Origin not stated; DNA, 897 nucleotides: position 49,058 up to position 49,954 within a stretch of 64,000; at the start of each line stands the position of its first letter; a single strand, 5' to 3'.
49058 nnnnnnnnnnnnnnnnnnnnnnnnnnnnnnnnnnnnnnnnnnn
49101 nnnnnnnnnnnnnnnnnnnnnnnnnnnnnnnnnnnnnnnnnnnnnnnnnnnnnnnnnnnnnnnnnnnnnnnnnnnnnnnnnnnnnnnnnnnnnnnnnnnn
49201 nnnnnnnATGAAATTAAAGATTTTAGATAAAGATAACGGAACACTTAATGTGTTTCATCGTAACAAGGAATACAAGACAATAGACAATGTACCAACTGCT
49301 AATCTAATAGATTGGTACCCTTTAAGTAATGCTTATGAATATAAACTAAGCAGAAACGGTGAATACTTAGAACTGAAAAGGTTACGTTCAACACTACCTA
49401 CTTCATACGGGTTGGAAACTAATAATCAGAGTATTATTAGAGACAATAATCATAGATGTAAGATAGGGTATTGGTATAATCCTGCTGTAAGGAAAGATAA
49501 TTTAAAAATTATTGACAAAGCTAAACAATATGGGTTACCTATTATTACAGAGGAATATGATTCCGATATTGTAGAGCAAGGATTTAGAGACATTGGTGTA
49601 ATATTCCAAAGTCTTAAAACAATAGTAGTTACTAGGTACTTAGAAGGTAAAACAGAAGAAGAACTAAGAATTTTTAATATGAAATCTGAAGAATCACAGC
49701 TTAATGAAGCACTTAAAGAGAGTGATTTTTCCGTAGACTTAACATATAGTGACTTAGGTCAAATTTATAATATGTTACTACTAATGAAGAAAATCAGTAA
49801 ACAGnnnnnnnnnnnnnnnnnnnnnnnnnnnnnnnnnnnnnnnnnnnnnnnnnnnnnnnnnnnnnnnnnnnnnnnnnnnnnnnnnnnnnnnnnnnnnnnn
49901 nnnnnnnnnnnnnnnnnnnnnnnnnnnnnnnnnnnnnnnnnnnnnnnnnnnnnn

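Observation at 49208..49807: gp67-like anti-sigma-A candidate between sbcC and primase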

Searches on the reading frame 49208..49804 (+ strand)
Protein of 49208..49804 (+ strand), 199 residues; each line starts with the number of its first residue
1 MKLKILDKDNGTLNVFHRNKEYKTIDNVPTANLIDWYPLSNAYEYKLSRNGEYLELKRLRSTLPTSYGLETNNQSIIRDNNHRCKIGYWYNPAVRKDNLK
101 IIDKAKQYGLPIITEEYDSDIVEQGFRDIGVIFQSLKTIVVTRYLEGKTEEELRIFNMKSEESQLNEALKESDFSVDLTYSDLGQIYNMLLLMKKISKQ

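Call 3: search_solved_structures(query=window:49208-49804:+, max_evalue=10, show_alignments=3)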
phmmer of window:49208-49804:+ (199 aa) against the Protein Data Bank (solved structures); distinct sequences matched with E-value up to 10: 4.
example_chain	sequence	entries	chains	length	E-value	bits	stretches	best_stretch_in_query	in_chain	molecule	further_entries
4g6d_B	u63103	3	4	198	9.5e-124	413.6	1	1-198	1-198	ORF067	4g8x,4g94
1vk1_A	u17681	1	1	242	0.41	13.7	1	81-143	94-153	Conserved hypothetical protein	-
9bn7_D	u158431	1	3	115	0.51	13.4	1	42-90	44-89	VNARC4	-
7l0b_A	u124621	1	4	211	1.2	12.2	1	102-129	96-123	Hydroxyacylglutathione hydrolase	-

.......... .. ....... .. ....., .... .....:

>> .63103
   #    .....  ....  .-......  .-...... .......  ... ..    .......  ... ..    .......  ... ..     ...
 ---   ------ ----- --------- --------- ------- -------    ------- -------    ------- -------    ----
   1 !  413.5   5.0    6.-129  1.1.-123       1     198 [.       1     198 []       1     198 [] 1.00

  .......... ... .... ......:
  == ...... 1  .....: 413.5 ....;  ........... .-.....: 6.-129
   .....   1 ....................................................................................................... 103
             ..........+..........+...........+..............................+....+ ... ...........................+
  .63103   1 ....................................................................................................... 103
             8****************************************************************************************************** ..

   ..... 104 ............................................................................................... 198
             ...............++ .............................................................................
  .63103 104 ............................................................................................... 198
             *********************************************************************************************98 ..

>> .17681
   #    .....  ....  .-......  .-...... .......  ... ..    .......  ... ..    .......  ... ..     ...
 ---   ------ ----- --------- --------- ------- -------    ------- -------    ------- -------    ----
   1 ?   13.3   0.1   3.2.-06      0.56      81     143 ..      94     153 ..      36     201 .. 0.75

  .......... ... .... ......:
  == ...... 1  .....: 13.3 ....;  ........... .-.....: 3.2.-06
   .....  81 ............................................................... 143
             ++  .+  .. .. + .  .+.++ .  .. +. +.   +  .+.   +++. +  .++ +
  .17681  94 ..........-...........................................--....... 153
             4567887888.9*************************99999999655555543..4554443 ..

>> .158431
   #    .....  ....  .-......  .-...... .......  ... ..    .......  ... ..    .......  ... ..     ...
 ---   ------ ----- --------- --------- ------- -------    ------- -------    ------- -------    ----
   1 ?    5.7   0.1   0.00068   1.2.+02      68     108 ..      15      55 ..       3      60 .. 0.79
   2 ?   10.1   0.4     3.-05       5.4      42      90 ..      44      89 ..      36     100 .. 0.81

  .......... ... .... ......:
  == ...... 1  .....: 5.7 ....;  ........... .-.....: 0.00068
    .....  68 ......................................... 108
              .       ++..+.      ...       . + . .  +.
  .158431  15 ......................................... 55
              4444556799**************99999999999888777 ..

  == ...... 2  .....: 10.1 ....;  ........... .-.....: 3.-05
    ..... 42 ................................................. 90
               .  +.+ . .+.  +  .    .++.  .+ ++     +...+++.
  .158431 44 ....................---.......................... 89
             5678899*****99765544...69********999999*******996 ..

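Call 4: search_protein_families(library=pfam, proteins=[window:49208-49804:+], max_evalue=1)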
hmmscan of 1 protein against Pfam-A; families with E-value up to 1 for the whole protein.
window:49208-49804:+ (199 aa): 2 families
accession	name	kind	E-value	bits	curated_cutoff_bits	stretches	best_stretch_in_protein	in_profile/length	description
PF20881.2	G1_gp67_C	-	7.9e-36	123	27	1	98-197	1-99/100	Phage G1 gp67, C-terminal domain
PF20880.2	G1_gp67_N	-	4.4e-27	94.4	27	1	11-87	2-76/77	Phage G1 gp67, N-terminal domain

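Call 5: search_protein_families(library=phrogs, proteins=[window:49208-49804:+], max_evalue=1)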
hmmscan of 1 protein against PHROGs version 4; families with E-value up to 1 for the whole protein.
window:49208-49804:+ (199 aa): 1 family
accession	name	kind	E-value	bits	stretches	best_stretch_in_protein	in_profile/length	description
phrog_1070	-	moron, auxiliary metabolic gene and host takeover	5.9e-70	236.1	1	1-198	1-194/196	anti-sigma factor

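Call 7: search_dna_similar(query=window:49208-49804:+, collection=phages, mode=protein, max_rows=40, rows=spread)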
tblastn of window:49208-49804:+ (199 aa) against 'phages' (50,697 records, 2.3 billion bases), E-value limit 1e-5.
Records with a match: 496; places in all: 496; records where one place covers at least 80% of the query: 496.
Best place of each record, by identity: >=99% 7; 95-99% 13; 90-95% 217; 60-80% 1; <60% 258.
By first word of the organism name: Staphylococcus 343; Bacillus 73; Listeria 54; Enterococcus 18; Mammaliicoccus 3; Lactobacillus 3; Silviavirus 1; Phage 1.
By host as written in the record: Staphylococcus aureus 112; Listeria monocytogenes 43; - 40; Staphylococcus sp. 27; Staphylococcus carnosus TM300 22; Bacillus subtilis 18; Bacillus cereus 11; Staphylococcus aureus ATCC 25923 10; and 115 more.
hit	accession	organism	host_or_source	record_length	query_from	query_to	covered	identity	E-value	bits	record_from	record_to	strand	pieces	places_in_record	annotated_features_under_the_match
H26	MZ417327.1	Staphylococcus phage PG-2021_29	Staphylococcus epidermidis S414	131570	1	199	100%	100.0%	2e-129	405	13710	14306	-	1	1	record has no annotation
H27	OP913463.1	Staphylococcus virus vB_SurM-PSU5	Staphylococcus ureilyticus ATCC49330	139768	1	199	100%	98.5%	4e-128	402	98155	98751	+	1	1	anti-sigma factor | recombination exonuclease B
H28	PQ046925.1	Staphylococcus phage OPT-SX11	Staphylococcus xylosus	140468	1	198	99%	94.4%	3e-123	388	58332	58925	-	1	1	hypothetical protein | putative exonuclease subunit 2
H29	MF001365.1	Staphylococcus phage SA3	Staphylococcus aureus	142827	1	198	99%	94.4%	3e-123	388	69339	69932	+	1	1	hypothetical protein (x2)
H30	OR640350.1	Staphylococcus phage vB_SauM-T-SE-G2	Staphylococcus sp.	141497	1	198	99%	94.4%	6e-123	387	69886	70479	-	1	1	hypothetical protein | recombination related exonuclease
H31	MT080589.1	Staphylococcus phage vB_SauM_EW26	Staphylococcus carnosus TM300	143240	1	198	99%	94.4%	6e-123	387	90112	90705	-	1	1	record has no annotation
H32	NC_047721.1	Staphylococcus phage SA5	Staphylococcus aureus PS80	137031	1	198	99%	94.4%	2e-122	386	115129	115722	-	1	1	hypothetical protein | cryptic DNA primase, based on similarity to bacteriophage ISP | putative exonuclease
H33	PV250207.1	Staphylococcus phage vB_Sau_BCPSau_005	Staphylococcus aureus 012/05-15/R (JSC ...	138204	1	198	99%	94.4%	2e-122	386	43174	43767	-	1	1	hypothetical protein | smc: chromosome partition protein Smc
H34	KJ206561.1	Staphylococcus phage 812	Staphylococcus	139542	1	198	99%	94.4%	2e-122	386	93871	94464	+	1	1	hypothetical protein (x2)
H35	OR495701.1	Staphylococcus phage CUB-M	Staphylococcus aureus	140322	1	198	99%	94.4%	2e-122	386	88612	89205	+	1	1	hypothetical protein | recombination related exonuclease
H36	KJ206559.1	Staphylococcus phage 812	Staphylococcus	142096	1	198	99%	94.4%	2e-122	386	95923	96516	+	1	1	hypothetical protein (x2)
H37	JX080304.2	Staphylococcus phage MSA6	Staphylococcus aureus subsp. aureus ...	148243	1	198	99%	94.4%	2e-122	386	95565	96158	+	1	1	asf: Asf | rncB: RncB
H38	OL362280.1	Staphylococcus phage SA4_Green-2022a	Staphylococcus aureus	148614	1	198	99%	94.4%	2e-122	386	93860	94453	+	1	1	hypothetical protein | recombination related exonuclease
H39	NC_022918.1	Staphylococcus phage S25-4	isolated from the sewage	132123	1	198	99%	93.9%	2e-122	386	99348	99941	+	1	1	anti-sigma factor | exonuclease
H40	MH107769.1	Staphylococcus phage vB_SauM_0414_108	Staphylococcus aureus 0414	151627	1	198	99%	93.9%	2e-122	386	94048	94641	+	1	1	anti-sigma factor | recombination exonuclease B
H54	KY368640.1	Bacillus phage vB_BsuM-Goe3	Bacillus subtilis Goe3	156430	1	197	99%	29.8%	3e-12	70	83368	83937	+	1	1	hypothetical protein | endonuclease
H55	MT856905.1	Enterococcus phage vB_EfaM_A2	Enterococcus faecalis OG1RF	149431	1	196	98%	28.3%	6e-6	52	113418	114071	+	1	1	putative repressor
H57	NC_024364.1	Listeria phage List-36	Listeria monocytogenes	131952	1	196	98%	27.2%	6e-9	61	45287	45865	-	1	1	anti-sigma factor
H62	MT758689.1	Lactobacillus phage Lbab1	Lactobacillus casei BL23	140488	21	199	90%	27.9%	5e-11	67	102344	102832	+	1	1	RNA polymerase sigma factor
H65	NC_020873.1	Bacillus phage vB_BceM_Bc431v3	Bacillus cereus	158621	28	198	86%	25.0%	6e-7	54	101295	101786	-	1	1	orf193: anti-sigma factor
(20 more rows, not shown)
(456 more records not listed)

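Call 25: find_homologous_proteins(query=window:49208-49804:+, max_evalue=0.001)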
Query window:49208-49804:+ (199 aa): 16 proteins with E <= 0.001 among 112 candidates.
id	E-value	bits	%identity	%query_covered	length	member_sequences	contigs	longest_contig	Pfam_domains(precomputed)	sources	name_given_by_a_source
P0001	2.1e-122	424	96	100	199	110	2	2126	PF20880.3,PF20881.3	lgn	-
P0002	1.8e-110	385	87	99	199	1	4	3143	PF20880.3,PF20881.3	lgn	-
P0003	1.7e-102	359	82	100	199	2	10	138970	PF20880.3,PF20881.3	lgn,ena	-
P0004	1.2e-86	307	95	75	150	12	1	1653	PF20880.3,PF20881.3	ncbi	ncbi:hypothetical protein ACR2U3_27020, partial [Klebsiella pneumoniae]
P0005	2.6e-85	303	70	99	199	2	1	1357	PF20880.3,PF20881.3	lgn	-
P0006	3.1e-72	260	59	99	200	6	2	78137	PF20880.3,PF20881.3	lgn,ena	-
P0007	9.4e-70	252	59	99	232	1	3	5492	PF20880.3,PF20881.3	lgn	-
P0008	2.8e-67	244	59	100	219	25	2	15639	PF20880.3,PF20881.3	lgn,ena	-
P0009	1.8e-66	242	57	99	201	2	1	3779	PF20880.3,PF20881.3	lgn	-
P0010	6.3e-66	240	58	99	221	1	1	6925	PF20880.3,PF20881.3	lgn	-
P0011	1.6e-61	225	56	99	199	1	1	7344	PF20880.3,PF20881.3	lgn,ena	-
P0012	1.3e-60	222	54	99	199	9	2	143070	PF20880.3,PF20881.3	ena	-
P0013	6.9e-59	217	57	98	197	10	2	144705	PF20880.3,PF20881.3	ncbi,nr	ncbi:hypothetical protein [Staphylococcus phage SAP6]|nr:hypothetical protein [Staphylococcus phage 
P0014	7.6e-49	184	44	99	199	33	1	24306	PF20880.3,PF20881.3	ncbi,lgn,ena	-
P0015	7.6e-43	165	46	100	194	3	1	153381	PF20880.3,PF20881.3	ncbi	-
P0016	2.8e-40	156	45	99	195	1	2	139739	PF20880.3,PF20881.3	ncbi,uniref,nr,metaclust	ncbi:anti-sigma factor [Staphylococcus phage Twort]|uniref:ORF065 n=2 Tax=Staphylococcus phage Twort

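Call 26: get_annotated_region(hit=H54, flank=3500)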
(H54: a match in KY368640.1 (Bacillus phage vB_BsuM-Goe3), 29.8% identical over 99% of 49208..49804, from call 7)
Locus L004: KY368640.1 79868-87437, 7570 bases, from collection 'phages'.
description: Bacillus phage vB_BsuM-Goe3, complete genome.
organism: Bacillus phage vB_BsuM-Goe3 (NCBI taxid 1933063)
taxonomy: Viruses; Duplodnaviria; Heunggongvirae; Uroviricota; Caudoviricetes; Herelleviridae; Bastillevirinae; Grisebachstrassevirus; Grisebachstrassevirus goe3
host: Bacillus subtilis Goe3; source: sewage; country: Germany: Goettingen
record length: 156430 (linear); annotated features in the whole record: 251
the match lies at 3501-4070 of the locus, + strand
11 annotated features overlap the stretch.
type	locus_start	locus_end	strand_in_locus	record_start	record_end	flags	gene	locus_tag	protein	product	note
CDS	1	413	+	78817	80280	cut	-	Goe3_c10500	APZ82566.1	DNA helicase I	-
CDS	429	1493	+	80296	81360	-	-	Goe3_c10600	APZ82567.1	metallophosphoesterase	-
CDS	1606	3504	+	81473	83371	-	-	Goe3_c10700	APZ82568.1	endonuclease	-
CDS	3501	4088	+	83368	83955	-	-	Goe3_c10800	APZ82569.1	hypothetical protein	-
CDS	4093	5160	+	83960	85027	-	-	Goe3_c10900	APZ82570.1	putative DNA primase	-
CDS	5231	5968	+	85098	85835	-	-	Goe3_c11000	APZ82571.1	dUTPase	-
CDS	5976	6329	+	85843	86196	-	-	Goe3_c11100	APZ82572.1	hypothetical protein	-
CDS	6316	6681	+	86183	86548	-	-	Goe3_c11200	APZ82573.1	hypothetical protein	-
CDS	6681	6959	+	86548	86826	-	-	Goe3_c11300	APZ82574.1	hypothetical protein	-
CDS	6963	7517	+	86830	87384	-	-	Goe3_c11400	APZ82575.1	endonuclease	-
CDS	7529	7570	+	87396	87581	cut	-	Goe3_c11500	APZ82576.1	hypothetical protein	-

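Call 27: get_annotated_region(hit=H57, flank=3500)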
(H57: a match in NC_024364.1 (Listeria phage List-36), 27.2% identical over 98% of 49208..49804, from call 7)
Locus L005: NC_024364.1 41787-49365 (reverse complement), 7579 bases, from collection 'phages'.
description: Listeria phage List-36, complete genome.
organism: Listeria phage List-36 (NCBI taxid 1486422)
taxonomy: Viruses; Duplodnaviria; Heunggongvirae; Uroviricota; Caudoviricetes; Herelleviridae; Jasinkavirinae; Pecentumvirus; Pecentumvirus list36
host: Listeria monocytogenes; source: -; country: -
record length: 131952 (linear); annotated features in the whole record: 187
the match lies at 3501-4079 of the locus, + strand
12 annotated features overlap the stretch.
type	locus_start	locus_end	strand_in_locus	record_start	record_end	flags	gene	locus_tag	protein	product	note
CDS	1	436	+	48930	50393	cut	-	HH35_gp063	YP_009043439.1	helicase DnaB-like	-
CDS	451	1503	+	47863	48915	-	-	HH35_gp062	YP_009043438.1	recombination exonuclease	-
CDS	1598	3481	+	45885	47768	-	-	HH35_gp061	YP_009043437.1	exonuclease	-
CDS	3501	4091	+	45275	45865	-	-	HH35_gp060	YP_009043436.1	anti-sigma factor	-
CDS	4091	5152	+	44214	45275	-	-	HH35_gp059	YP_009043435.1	DNA primase/helicase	-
CDS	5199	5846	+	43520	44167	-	-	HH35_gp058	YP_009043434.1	deoxyuridine 5'-triphosphate nucleotidohydrolase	-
CDS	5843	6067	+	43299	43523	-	-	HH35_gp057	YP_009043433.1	hypothetical protein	-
CDS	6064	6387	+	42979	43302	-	-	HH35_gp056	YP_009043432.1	hypothetical protein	-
CDS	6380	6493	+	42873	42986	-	-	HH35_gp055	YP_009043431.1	hypothetical protein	-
CDS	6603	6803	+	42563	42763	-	-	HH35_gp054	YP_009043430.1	hypothetical protein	-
CDS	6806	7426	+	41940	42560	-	-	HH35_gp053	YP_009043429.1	RusA-like Holliday junction resolvase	-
CDS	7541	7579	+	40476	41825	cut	-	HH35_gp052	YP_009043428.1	ribonucleotide reductase large subunit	-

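Call 28: get_annotated_region(hit=H55, flank=3500)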
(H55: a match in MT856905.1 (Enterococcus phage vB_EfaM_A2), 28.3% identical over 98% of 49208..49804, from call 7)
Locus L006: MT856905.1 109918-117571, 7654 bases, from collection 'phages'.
description: Enterococcus phage vB_EfaM_A2, complete genome.
organism: Enterococcus phage vB_EfaM_A2 (NCBI taxid 2767513)
taxonomy: Viruses; Duplodnaviria; Heunggongvirae; Uroviricota; Caudoviricetes; Herelleviridae; Brockvirinae; Schiekvirus
host: Enterococcus faecalis OG1RF; source: farm animal feces; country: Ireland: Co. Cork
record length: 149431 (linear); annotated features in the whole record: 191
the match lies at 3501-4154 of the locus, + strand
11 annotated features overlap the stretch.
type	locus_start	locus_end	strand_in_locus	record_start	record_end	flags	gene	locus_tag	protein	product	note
CDS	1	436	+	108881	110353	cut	-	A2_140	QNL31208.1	DNA helicase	-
CDS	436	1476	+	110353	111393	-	-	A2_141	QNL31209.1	putative recombination nuclease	-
CDS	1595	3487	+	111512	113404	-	-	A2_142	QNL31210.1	putative recombination endonuclease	-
CDS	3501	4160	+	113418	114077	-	-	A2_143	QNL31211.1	putative repressor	-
CDS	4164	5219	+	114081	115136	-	-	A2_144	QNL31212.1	DNA primase / DNA helicase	-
CDS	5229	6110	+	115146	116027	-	-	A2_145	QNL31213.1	deoxyuridine 5'-triphosphate nucleotidohydrolase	-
CDS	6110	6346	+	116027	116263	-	-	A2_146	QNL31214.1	putative dUTPase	-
CDS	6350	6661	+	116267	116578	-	-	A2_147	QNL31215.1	hypothetical protein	-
CDS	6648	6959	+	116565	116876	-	-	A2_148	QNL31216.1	hypothetical protein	-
CDS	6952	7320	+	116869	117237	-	-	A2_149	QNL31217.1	hypothetical protein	-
CDS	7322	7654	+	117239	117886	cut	-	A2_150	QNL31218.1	hypothetical protein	-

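Call 29: get_annotated_region(hit=H62, flank=3500)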
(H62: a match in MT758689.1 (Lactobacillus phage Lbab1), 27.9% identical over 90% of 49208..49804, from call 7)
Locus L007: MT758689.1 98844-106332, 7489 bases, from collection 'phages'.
description: Lactobacillus phage Lbab1, complete genome.
organism: Lactobacillus phage Lbab1 (NCBI taxid 2769358)
taxonomy: Viruses; Duplodnaviria; Heunggongvirae; Uroviricota; Caudoviricetes; Herelleviridae; Mooreparkvirus
host: Lactobacillus casei BL23; source: raw milk; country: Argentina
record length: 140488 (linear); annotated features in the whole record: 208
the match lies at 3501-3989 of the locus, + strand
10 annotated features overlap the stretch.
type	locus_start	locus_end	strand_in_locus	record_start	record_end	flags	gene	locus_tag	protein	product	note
CDS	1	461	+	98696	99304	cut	-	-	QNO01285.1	hypothetical protein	gp141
CDS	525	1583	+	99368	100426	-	-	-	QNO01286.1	recombination/repair exonuclease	gp142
CDS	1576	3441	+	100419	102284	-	-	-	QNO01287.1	recombination/repair exonuclease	gp143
CDS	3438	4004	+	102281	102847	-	-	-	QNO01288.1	RNA polymerase sigma factor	gp144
CDS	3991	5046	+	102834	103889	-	-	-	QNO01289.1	DNA primase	gp145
CDS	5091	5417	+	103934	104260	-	-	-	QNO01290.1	hypothetical protein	gp146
CDS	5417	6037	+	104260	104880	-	-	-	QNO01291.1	hypothetical protein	gp147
CDS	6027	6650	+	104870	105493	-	-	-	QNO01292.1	resolvase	gp148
CDS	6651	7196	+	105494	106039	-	-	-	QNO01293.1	hypothetical protein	gp149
CDS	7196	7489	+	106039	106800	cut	-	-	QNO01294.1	hypothetical protein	gp150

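Call 30: get_annotated_region(hit=H65, flank=3500)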
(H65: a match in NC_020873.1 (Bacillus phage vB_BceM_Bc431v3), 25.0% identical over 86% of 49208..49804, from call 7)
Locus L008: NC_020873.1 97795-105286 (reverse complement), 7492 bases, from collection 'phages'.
description: Bacillus cereus bacteriophage vB_BceM_Bc431v3, complete genome.
organism: Bacillus phage vB_BceM_Bc431v3 (NCBI taxid 1195072)
taxonomy: Viruses; Duplodnaviria; Heunggongvirae; Uroviricota; Caudoviricetes; Herelleviridae; Bastillevirinae; Caeruleovirus; Caeruleovirus Bc431
host: Bacillus cereus; source: -; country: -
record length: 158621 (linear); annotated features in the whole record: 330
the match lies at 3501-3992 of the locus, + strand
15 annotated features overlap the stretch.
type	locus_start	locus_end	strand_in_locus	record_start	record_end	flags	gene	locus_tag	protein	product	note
CDS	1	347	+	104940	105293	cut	orf196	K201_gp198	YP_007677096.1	hypothetical protein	-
CDS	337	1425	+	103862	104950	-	orf195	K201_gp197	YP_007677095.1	recombination exonuclease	similar to YP_001468494.1 gp114 [Listeria phage A511] and YP_001504155.1 putative exonuclease [Enterococcus phage ...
regulatory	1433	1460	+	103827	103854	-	-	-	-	terminator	rho-independent terminator; discovered using TransTerm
regulatory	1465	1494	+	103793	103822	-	-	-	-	promoter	similar to consensus SigA Bacillus promoter: TTGacW (N15-17)TANWMT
CDS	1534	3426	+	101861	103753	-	orf194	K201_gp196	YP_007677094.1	exonuclease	similar to YP_001468495.1 gp115 [Listeria phage A511] and YP_024504.1 putative exonuclease [Staphylococcus phage K]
CDS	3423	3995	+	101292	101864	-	orf193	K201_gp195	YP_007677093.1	anti-sigma factor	similar to YP_238590.1 ORF065 [Staphylococcus phage Twort] and YP_002790821.1 hypothetical protein lb338_phage_142 ...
CDS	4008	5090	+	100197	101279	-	orf192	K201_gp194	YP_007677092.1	DNA primase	similar to YP_001468497.1 gp117 [Listeria phage A511] and YP_001504158.1 putative primase [Enterococcus phage ...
CDS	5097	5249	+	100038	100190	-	orf192A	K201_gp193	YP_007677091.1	hypothetical protein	motifs: one transmembrane domain shown using TMHMM and Phobius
CDS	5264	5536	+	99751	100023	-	orf191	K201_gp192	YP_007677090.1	hypothetical protein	similar to ZP_04112593.1 hypothetical protein bthur0007_64890 [Bacillus thuringiensis monterrey BGSC 4AJ1]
regulatory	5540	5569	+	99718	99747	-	-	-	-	promoter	similar to consensus SigA Bacillus promoter: TTGacW (N15-17)TANWMT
CDS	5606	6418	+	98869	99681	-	orf190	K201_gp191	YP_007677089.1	putative deoxyuridine 5'-triphosphate nucleotidohydrolase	similar to ZP_07327522.1 deoxyuridine 5'-triphosphate nucleotidohydrolase Dut [Acetivibrio cellulolyticus CD2]; motifs: ...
CDS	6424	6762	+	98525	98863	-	orf189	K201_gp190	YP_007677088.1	hypothetical protein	-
CDS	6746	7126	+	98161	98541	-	orf188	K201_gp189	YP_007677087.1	hypothetical protein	-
CDS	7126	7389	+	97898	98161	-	orf187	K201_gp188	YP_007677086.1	hypothetical protein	similar to YP_002736883.1 hypothetical protein SPJ_1865 [Streptococcus pneumoniae JJA] and ZP_07341708.1 hypothetical ...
CDS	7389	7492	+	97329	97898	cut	orf186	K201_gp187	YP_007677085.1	RusA-like Holliday junction resolvase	similar to YP_240945.1 ORF064 [Staphylococcus phage G1]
